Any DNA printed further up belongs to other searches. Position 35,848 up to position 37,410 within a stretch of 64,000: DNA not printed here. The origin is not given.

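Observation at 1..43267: Three TnpB-linked RNA modules with covarying stems and an invariant TCTTTAG loop; two of the three TnpBs have lost or degenerated the zinc finger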

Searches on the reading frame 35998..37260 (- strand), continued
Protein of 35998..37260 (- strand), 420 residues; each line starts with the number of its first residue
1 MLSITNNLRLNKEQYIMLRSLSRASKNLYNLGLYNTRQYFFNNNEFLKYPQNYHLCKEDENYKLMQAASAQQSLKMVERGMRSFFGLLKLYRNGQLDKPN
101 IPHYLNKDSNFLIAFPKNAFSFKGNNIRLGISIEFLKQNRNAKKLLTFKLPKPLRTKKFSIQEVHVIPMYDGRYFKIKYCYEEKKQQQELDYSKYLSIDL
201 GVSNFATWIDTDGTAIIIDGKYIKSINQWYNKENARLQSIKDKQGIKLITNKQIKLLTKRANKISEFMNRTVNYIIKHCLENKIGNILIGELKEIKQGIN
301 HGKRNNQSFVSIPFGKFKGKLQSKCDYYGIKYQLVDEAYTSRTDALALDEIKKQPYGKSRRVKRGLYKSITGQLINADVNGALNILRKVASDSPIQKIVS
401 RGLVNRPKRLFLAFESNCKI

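Call 50: fold_search(model_id=the predicted structure, library=pdb)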
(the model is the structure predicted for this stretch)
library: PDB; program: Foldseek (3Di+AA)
matches with E <= 10: 504; with E <= 0.001: 78
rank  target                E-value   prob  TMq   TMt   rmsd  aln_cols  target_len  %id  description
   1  8j12_A                6.7e-19  1.00  0.67  0.67   6.1       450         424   17  Cryo-EM structure of the AsCas12f-sgRNA-target DNA ternary complex (released 2023-09-27)
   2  8j3r_A                9.0e-19  1.00  0.66  0.66   6.2       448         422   19  Cryo-EM structure of the AsCas12f-HKRA-sgRNAS3-5v7-target DNA (released 2023-09-27)
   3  8j1j_A                1.3e-18  1.00  0.68  0.67   6.0       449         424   17  Cryo-EM structure of the AsCas12f-YHAM-sgRNAS3-5v7-target DNA (released 2023-09-27)
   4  7wju_A                3.4e-18  1.00  0.62  0.63   6.7       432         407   19  Cryo-EM structure of the AsCas12f1-sgRNAv1-dsDNA ternary complex (released 2023-01-18)
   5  9i8y_A                1.2e-17  1.00  0.70  0.71   5.4       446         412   18  SpCas12Cas12f1 in complex with sgRNA and cognate DNA (released 2025-07-23)
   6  8j3r_B                3.0e-17  1.00  0.37  0.40  18.6       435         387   16  Cryo-EM structure of the AsCas12f-HKRA-sgRNAS3-5v7-target DNA (released 2023-09-27)
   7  8dzj_A                8.0e-17  1.00  0.63  0.64   6.5       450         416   17  Cryo-EM structure of Acidibacillus sulfuroxidans Cas12f in complex with sgRNA and target DNA (released 2023-07-12)
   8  8j12_B                1.9e-16  1.00  0.36  0.38  19.7       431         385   18  Cryo-EM structure of the AsCas12f-sgRNA-target DNA ternary complex (released 2023-09-27)
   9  8iaz_A                4.0e-16  1.00  0.60  0.64   6.1       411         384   18  Cryo-EM structure of the ISFba1 TnpB-reRNA-dsDNA complex (released 2024-04-17)
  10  9nzq_A                7.6e-16  1.00  0.64  0.64   6.8       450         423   15  Cryo-EM structure of OsCas12f-gRNA-DNA ternary complex. State II (released 2026-04-08)
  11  8j1j_B                1.2e-15  1.00  0.38  0.40  18.9       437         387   17  Cryo-EM structure of the AsCas12f-YHAM-sgRNAS3-5v7-target DNA (released 2023-09-27)
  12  9nzs_A                1.7e-15  1.00  0.67  0.68   5.8       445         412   16  Cryo-EM structure of OsCas12f-gRNA-DNA ternary complex. State III (released 2026-04-08)
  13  8h1j_A                1.5e-14  1.00  0.59  0.67   5.2       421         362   18  Cryo-EM structure of the TnpB-omegaRNA-target DNA ternary complex (released 2023-04-12)
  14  9i8y_B                7.2e-13  1.00  0.33  0.35  20.6       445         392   17  SpCas12Cas12f1 in complex with sgRNA and cognate DNA (released 2025-07-23)
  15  7c7l_A                8.1e-13  1.00  0.54  0.46  11.3       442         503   18  Cryo-EM structure of the Cas12f1-sgRNA-target DNA complex (released 2020-12-23)
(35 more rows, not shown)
